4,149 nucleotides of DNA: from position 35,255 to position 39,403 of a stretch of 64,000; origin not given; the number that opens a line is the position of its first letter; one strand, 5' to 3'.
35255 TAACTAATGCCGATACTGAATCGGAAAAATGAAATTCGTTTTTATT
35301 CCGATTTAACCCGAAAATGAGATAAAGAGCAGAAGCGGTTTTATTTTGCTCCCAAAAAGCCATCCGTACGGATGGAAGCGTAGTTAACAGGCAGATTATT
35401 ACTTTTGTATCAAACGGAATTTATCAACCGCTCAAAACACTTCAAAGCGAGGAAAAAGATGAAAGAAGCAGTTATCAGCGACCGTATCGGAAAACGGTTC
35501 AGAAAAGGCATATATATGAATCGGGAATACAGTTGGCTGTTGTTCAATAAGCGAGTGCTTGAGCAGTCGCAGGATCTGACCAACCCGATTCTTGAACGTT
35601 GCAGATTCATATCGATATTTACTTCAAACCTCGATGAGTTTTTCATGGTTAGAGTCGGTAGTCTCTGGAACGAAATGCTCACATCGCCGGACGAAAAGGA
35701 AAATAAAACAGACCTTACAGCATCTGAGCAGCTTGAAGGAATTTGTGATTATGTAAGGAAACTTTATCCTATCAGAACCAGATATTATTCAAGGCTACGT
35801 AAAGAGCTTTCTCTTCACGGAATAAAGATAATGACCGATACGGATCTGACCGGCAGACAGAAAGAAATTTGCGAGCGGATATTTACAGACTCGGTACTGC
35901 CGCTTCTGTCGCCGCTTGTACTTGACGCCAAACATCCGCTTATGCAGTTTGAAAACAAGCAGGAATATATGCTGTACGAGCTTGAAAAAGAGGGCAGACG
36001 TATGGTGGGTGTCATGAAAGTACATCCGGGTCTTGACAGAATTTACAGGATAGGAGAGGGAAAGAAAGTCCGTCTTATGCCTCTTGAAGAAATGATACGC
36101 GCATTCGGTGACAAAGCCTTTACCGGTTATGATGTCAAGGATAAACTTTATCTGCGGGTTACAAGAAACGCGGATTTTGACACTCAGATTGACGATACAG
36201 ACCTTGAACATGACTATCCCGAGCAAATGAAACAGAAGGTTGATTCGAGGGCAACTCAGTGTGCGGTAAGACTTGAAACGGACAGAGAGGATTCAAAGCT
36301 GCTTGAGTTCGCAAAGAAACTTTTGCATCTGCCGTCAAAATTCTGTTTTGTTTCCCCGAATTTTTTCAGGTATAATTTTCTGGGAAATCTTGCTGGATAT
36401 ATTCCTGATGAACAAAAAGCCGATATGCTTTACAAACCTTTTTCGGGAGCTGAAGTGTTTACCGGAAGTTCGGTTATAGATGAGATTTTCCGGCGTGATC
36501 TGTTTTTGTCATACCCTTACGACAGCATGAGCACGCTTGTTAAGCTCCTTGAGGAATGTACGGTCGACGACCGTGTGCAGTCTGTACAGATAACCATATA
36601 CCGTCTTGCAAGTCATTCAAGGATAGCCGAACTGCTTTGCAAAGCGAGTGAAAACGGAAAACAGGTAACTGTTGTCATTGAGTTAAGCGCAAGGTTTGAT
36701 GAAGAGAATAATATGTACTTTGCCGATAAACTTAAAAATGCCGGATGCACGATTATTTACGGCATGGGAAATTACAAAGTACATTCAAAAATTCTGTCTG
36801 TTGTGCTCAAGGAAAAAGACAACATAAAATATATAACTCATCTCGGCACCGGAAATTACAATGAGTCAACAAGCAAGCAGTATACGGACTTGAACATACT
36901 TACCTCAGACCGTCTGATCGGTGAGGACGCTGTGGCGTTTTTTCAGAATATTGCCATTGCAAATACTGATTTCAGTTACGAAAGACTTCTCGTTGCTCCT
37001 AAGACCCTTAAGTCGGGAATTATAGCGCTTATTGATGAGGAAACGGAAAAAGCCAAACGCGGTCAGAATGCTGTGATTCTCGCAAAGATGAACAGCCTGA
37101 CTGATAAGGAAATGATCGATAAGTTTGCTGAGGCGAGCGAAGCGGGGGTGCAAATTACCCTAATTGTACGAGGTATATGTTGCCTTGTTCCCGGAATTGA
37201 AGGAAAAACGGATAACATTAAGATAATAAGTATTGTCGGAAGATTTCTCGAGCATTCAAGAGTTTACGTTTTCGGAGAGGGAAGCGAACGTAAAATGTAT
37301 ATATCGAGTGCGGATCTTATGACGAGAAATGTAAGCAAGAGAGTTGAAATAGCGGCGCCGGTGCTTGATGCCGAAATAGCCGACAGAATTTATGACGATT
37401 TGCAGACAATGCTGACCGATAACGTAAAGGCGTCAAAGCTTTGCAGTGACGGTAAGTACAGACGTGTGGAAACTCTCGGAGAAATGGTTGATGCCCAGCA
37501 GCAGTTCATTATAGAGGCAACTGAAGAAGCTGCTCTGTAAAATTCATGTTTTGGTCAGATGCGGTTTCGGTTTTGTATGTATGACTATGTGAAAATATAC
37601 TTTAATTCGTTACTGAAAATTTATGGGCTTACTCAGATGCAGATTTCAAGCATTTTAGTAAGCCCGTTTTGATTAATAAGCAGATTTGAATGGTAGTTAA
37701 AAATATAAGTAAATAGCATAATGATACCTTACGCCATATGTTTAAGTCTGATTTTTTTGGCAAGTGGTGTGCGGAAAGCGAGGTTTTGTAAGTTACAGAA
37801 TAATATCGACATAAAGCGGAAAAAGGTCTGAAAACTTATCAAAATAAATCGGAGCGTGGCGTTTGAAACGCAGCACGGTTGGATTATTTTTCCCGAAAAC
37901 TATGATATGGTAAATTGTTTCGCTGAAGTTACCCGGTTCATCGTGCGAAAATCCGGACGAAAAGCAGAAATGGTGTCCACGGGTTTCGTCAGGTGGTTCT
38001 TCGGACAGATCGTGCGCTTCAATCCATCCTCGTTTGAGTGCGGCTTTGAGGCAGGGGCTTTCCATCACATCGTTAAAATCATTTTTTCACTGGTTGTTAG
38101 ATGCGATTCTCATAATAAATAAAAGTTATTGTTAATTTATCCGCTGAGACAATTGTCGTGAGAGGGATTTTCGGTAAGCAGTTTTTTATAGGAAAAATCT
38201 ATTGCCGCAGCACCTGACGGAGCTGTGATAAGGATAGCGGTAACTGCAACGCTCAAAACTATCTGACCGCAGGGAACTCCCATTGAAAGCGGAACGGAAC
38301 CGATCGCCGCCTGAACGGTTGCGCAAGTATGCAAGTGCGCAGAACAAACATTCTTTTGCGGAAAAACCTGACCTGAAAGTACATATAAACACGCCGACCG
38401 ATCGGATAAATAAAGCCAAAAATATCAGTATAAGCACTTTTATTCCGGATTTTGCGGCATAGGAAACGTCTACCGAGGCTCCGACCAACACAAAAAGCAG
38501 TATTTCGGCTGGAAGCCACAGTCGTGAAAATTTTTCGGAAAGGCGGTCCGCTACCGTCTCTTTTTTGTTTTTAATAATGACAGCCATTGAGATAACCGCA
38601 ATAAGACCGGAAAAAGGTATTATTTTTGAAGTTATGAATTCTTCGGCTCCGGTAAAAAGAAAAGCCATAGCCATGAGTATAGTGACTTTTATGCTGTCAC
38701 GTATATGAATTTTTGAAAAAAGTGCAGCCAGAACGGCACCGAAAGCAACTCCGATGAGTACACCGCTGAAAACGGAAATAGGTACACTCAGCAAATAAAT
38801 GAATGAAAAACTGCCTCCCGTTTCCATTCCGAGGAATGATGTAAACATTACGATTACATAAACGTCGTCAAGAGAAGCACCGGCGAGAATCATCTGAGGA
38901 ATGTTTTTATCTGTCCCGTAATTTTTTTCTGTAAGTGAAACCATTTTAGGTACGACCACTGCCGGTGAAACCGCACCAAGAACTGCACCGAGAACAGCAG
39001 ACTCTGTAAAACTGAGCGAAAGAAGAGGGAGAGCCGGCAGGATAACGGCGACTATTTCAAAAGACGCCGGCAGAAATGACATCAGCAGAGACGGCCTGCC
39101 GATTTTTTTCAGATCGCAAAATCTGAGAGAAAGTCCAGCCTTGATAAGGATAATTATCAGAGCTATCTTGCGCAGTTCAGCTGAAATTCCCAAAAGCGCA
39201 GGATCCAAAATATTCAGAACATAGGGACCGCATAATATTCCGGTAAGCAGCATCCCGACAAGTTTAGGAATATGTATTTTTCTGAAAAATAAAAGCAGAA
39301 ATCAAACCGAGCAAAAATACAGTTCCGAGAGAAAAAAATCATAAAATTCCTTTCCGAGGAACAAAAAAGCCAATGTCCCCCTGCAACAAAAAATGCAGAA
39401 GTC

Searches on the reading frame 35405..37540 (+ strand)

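Call 83: search_protein_families(library=pfam, proteins=[window:35405-37540:+], max_evalue=0.00001)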
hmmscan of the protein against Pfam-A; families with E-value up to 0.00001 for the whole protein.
window:35405-37540:+ (711 aa): 5 families
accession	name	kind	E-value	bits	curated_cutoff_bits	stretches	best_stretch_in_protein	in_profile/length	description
PF13090.12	PP_kinase_C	-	3e-65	219.3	25.8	1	528-691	1-164/172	Polyphosphate kinase C-terminal domain 2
PF17941.7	PP_kinase_C_1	-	3.2e-58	196.5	25.7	1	357-517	2-162/167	Polyphosphate kinase C-terminal domain 1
PF02503.22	PP_kinase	-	2e-33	116.1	31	1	152-326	2-180/183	Polyphosphate kinase middle domain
PF13089.11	PP_kinase_N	-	2e-31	108.9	23.8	1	37-142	1-106/107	Polyphosphate kinase N-terminal domain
PF13091.12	PLDc_2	-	4.1e-12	46.5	27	1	392-514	10-129/132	PLD-like domain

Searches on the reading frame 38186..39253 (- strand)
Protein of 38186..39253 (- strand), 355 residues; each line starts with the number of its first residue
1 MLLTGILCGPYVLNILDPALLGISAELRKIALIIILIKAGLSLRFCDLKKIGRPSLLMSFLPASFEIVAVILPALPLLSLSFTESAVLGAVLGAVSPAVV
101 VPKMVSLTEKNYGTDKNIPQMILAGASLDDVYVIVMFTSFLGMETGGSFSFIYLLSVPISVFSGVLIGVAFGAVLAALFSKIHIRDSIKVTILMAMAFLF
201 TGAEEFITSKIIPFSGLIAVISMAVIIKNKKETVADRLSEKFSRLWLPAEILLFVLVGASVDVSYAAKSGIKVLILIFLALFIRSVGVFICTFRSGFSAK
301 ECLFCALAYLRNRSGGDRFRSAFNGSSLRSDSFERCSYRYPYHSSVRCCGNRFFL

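Call 83: search_protein_families(library=pfam, proteins=[window:38186-39253:-], max_evalue=0.00001)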
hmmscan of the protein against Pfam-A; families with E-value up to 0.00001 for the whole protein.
window:38186-39253:- (355 aa): 1 family
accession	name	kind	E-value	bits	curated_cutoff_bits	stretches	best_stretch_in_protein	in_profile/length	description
PF00999.27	Na_H_Exchanger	-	2.5e-34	119.2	26.2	1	2-310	23-327/375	Sodium/hydrogen exchanger, transmembrane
